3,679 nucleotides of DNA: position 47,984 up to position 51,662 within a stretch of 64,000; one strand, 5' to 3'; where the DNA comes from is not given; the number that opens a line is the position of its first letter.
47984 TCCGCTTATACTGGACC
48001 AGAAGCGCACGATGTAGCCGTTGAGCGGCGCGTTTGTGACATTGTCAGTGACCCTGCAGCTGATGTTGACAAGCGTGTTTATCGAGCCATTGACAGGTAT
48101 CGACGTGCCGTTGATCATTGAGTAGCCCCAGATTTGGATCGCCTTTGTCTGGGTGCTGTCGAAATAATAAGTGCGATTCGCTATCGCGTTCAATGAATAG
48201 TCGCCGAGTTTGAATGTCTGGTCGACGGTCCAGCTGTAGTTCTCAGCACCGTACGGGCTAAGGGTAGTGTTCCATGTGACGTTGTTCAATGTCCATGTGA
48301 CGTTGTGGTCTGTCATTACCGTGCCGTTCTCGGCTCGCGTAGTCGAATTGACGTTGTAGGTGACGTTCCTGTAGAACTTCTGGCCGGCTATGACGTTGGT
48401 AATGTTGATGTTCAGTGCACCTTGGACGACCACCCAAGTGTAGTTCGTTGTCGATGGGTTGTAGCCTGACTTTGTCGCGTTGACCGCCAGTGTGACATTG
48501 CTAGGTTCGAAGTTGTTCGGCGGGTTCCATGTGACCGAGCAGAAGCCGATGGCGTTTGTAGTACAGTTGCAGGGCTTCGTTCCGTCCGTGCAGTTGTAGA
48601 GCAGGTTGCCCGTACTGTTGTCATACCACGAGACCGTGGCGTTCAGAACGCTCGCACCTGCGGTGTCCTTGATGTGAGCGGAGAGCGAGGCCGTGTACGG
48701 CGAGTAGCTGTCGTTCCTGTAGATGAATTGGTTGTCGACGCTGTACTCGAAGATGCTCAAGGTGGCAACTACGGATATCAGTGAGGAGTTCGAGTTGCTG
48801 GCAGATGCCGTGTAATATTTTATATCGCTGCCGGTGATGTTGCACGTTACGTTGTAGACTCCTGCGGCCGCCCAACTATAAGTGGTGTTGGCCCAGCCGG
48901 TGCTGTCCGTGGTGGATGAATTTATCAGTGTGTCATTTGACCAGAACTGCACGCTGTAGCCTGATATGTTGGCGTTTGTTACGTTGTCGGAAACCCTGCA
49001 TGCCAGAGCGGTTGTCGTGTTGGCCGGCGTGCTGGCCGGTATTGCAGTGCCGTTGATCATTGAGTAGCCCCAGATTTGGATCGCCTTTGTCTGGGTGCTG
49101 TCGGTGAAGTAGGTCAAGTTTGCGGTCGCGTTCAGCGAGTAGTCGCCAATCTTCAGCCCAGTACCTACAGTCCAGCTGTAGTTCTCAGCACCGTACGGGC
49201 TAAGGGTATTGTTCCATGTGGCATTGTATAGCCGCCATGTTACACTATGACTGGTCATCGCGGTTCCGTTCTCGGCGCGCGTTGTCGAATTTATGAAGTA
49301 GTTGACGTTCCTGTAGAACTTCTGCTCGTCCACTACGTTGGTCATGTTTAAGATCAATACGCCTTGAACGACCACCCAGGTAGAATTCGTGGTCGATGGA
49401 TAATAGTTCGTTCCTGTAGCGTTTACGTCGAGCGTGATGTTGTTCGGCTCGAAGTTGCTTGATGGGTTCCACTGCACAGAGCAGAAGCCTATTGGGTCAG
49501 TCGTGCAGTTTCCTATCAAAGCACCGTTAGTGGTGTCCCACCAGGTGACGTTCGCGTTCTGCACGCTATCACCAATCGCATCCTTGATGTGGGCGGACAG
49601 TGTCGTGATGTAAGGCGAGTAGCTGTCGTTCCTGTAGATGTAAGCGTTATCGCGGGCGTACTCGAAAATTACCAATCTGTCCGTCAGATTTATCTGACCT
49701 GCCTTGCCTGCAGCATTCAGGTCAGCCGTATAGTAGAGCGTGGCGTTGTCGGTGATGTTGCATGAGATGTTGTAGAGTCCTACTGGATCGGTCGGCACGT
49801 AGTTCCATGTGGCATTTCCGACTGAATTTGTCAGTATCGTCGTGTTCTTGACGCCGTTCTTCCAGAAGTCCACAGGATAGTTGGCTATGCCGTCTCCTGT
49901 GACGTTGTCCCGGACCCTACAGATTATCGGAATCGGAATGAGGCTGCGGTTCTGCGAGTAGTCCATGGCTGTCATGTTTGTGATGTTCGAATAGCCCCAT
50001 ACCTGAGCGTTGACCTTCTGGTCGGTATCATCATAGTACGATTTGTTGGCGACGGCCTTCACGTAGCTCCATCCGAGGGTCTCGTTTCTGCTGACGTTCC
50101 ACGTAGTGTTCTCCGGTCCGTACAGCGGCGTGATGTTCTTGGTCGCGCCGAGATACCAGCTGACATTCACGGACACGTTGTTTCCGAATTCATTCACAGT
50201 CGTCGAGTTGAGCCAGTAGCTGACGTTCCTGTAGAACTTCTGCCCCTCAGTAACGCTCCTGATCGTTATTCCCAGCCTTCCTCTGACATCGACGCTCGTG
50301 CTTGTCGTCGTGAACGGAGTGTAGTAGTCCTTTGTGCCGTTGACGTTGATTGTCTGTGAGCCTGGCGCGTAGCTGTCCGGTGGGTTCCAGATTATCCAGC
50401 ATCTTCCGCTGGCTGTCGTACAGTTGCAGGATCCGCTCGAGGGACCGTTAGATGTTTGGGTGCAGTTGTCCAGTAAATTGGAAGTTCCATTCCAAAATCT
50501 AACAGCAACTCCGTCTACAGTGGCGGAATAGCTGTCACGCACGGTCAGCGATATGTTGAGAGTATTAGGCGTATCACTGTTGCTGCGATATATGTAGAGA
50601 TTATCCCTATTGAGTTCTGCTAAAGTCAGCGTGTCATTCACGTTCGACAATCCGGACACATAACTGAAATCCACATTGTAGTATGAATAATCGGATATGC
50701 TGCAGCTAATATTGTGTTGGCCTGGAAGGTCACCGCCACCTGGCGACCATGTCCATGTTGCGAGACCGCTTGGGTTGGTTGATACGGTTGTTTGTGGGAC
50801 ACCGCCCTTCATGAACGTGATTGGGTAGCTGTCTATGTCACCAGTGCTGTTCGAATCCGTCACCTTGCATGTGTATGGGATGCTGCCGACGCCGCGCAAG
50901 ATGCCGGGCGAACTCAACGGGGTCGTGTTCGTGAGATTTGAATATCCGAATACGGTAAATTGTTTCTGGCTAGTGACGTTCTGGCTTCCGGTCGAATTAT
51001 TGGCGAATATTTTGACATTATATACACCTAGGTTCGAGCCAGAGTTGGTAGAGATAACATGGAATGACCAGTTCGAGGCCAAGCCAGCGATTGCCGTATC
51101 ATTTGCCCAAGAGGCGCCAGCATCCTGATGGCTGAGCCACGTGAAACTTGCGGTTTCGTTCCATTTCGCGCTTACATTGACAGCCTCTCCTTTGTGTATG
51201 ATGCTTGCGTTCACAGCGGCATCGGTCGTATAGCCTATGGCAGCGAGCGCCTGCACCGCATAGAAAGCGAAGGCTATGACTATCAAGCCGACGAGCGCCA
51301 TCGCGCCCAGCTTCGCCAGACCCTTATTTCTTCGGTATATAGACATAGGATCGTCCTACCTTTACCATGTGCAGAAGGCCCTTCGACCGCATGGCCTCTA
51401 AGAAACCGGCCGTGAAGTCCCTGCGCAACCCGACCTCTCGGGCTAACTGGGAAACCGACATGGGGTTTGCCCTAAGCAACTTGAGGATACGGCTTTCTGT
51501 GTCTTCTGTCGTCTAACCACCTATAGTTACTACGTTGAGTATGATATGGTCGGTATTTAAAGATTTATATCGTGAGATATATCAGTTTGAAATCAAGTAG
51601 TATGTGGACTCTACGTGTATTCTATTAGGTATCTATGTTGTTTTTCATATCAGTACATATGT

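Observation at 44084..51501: Giant hyper-glycosylation-ready surface protein with recently homogenised 940-bp tandem repeats, preceded by a small wHTH gene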

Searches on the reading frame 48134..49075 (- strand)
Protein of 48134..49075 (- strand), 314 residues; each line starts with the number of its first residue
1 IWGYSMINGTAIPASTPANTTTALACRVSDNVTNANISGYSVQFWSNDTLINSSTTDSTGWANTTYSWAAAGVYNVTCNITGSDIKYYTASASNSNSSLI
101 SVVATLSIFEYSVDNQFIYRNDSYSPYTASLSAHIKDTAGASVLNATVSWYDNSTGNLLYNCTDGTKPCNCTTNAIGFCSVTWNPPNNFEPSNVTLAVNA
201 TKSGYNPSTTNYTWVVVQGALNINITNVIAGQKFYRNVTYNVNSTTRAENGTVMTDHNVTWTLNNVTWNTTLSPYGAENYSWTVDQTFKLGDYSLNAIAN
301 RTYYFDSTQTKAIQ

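Call 48: predict_structure(alignment_id=A1)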
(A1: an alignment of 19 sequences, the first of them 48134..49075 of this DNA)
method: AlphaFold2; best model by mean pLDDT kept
length: 314 residues; sequences in the alignment: 19
mean_pLDDT: 84.0   pTM: 0.66
mean pLDDT of the five models: 84.0, 81.0, 80.1, 79.0, 76.7
residues with pLDDT >= 90: 117; 70-90: 162; 50-70: 28; < 50: 7
segments of 3 or more residues with pLDDT < 50: 270-275
pLDDT, mean of each block of 10 residues (from residue 1): 84 94 95 90 95 95 95 94 68 85 89 76 67 90 92 84 72 93 82 89 85 82 87 89 83 77 72 55 82 84 78 86
secondary structure, 60 per line:
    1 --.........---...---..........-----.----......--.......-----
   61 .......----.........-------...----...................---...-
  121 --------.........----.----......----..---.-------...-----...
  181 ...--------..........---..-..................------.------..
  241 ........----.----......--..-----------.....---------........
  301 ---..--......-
elements in order: E3-11 E15-17 E21-30 E41-46 E49-55 E61-67 E72-80 E88-90 E95-113 E117-119 E129-137 E147-152 E170-172 E178-183 E192-201 E208-225 E239-248 E258-263 E279-283 E293-300 E308-313

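Call 53: fold_search(model_id=the predicted structure, library=pdb)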
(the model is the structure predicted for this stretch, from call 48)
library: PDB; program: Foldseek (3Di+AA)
matches with E <= 10: 1968; with E <= 0.001: 482
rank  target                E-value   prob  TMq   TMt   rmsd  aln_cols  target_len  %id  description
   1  5xwu_A                7.6e-10  1.00  0.23  0.24  16.9       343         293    9  Crystal structure of PTPdelta Ig1-Ig3 in complex with SALM2 LRR-Ig (released 2018-06-06)
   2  6s9f_B                1.1e-09  1.00  0.30  0.31  19.1       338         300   10  Drosophila OTK, extracellular domains 3-5 (released 2020-03-25)
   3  7q1y_A                1.5e-09  1.00  0.26  0.07  24.0       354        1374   12  X-ray structure of human A2ML1 (released 2022-04-20)
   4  4rca_A                1.5e-09  1.00  0.23  0.24  17.5       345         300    8  Crystal structure of human PTPdelta and human Slitrk1 complex (released 2014-11-19)
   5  5xwu_C                2.1e-09  1.00  0.23  0.25  16.7       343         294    9  Crystal structure of PTPdelta Ig1-Ig3 in complex with SALM2 LRR-Ig (released 2018-06-06)
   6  4y61_A                3.3e-09  1.00  0.24  0.20  16.8       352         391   10  Crystal structure of the complex between Slitrk2 LRR1 and PTP delta Ig1-Fn1 (released 2015-06-03)
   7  4yfd_A                3.3e-09  1.00  0.24  0.17  19.7       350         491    9  Crystal structure PTP delta Ig1-Fn2 in complex with IL-1RAcP (released 2015-05-06)
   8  7q62_B                4.2e-09  1.00  0.25  0.11  23.2       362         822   12  Structure of TEV cleaved A2ML1 dimer (A2ML1-TT dimer) (released 2022-04-20)
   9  5xnp_D                5.2e-09  1.00  0.23  0.24  16.4       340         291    8  Crystal structures of human SALM5 in complex with human PTPdelta (released 2018-01-24)
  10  7zgj_A                5.4e-09  1.00  0.24  0.13  25.4       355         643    9  Trypanosoma brucei gambiense ISG65 in complex with human complement component C3 (released 2023-04-05)
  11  7q62_A                6.6e-09  1.00  0.25  0.08  23.4       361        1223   13  Structure of TEV cleaved A2ML1 dimer (A2ML1-TT dimer) (released 2022-04-20)
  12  6eg1_B                9.0e-09  1.00  0.46  0.48   8.0       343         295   13  Crystal structure of Dpr2 Ig1-Ig2 in complex with DIP-Theta Ig1-Ig3 (released 2018-11-28)
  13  1qz1                  1.3e-08  1.00  0.39  0.42  10.0       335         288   10  Crystal Structure of the Ig 1-2-3 fragment of NCAM (released 2003-11-04)
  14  4p99_A                1.3e-08  1.00  0.28  0.23  13.3       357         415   16  Ca2+-stabilized adhesin helps an Antarctic bacterium reach out and bind ice (released 2014-06-18)
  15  6efy_A                1.4e-08  1.00  0.47  0.48   8.1       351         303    9  Crystal Structure of DIP-Alpha Ig1-3 (released 2018-11-28)
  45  2yn5_A                1.4e-07  1.00  0.40  0.43   8.4       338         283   11  Structural insight into the giant calcium-binding adhesin SiiE: implications for the adhesion of Salmonella enterica t (released 2013-04-03)
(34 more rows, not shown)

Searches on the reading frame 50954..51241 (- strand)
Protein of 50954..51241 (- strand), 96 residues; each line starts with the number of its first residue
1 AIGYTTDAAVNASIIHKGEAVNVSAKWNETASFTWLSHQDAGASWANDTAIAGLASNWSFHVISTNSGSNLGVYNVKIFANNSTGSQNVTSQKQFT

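Call 56: search_protein_families(library=pfam, proteins=[window:50954-51241:-], max_evalue=1)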
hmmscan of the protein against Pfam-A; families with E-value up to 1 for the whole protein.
window:50954-51241:- (96 aa): 0 families

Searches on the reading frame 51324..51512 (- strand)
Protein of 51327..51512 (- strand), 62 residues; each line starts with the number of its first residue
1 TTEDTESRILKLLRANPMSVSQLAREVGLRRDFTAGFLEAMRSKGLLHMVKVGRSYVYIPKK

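Call 6: search_protein_families(library=pfam, proteins=[window:51324-51479:-], max_evalue=0.01)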
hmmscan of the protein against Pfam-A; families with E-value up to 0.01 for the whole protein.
window:51324-51479:- (51 aa): 2 families
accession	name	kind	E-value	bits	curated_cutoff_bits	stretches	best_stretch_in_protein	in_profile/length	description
PF21248.3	SoFic-like_C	-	0.00067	20.3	27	1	9-50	33-74/76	Protein adenylyltransferase SoFic-like, C-terminal domain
PF08100.18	Dimerisation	-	0.0029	17.8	25.6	1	4-47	38-81/93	O-methyltransferase dimerisation domain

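Call 24: search_protein_families(library=pfam, proteins=[window:51327-51512:-], max_evalue=0.1)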
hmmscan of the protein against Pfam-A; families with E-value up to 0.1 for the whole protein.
seq(62 aa): 21 families
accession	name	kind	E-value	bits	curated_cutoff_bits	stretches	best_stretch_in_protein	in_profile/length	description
PF01022.26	HTH_5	-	5.8e-05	23.3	22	1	6-31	4-29/47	Bacterial regulatory protein, arsR family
PF21476.4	PF0610-like_N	-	0.00017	22.2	33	1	8-31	5-28/50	PF0610-like, N-terminal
PF08100.18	Dimerisation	-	0.00072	19.8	25.6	1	9-58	30-81/93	O-methyltransferase dimerisation domain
PF21248.3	SoFic-like_C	-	0.00084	19.9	27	1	20-61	33-74/76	Protein adenylyltransferase SoFic-like, C-terminal domain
PF17782.7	DprA_WH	-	0.00095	19.6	22.9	1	2-29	10-37/61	DprA winged helix domain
PF12840.13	HTH_20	-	0.0013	19.1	27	1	5-30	5-31/51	Helix-turn-helix domain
PF01978.25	TrmB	-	0.0023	18.2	25.6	1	10-60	15-64/68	Sugar-specific transcriptional regulator TrmB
PF13404.12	HTH_AsnC-type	-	0.0097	16.1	27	1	7-30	6-30/42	AsnC-type helix-turn-helix domain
PF13545.12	HTH_Crp_2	-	0.011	16.1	27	1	17-59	22-61/70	Crp-like helix-turn-helix domain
PF24034.1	DUF7343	-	0.012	15.9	27.6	1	5-57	4-58/62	Domain of unknown function (DUF7343)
PF12802.13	MarR_2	-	0.014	15.9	27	1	4-47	5-50/61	MarR family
PF24270.1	HTH_Cmi2_C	-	0.015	16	27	1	7-49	78-120/125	Cmi2, C-terminal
PF25212.1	HVO_A0114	-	0.015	15.5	27.6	1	10-60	28-80/84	HVO_A0114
PF03965.22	Penicillinase_R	-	0.023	15.5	22.6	1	21-60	25-64/115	Penicillinase repressor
PF13412.12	HTH_24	-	0.023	14.7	21.9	1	4-29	3-29/48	Winged helix-turn-helix DNA-binding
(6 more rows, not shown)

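Call 76: search_protein_families(library=ncbifam, proteins=[window:51327-51512:-], max_evalue=0.1)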
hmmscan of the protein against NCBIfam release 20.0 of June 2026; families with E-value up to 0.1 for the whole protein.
seq(62 aa): 6 families
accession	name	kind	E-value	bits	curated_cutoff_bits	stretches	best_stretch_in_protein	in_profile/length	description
NF033788.1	HTH_metalloreg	subfamily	2.4e-06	27.3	55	1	6-58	13-66/77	metalloregulator ArsR/SmtB family transcription factor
TIGR01884.1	cas_HTH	subfamily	0.0012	18.2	60.2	1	3-57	141-195/202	CRISPR-associated CARF protein Csa3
NF047906.1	CdPbTransRegCmtR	equivalog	0.0014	18.5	150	1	3-58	20-75/104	Cd(II)/Pb(II)-sensing metalloregulatory transcriptional regulator CmtR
TIGR04176.1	MarR_EPS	equivalog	0.0079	16.2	88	1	2-51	2-52/105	MarR family EPS-associated transcriptional regulator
NF033789.1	repress_SdpR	subfamily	0.01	15.7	100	1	4-58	8-62/79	autorepressor SdpR family transcription factor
NF053602.1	Phr_regulator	exception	0.039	13.5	320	1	3-48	11-56/191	heat shock transcription regulator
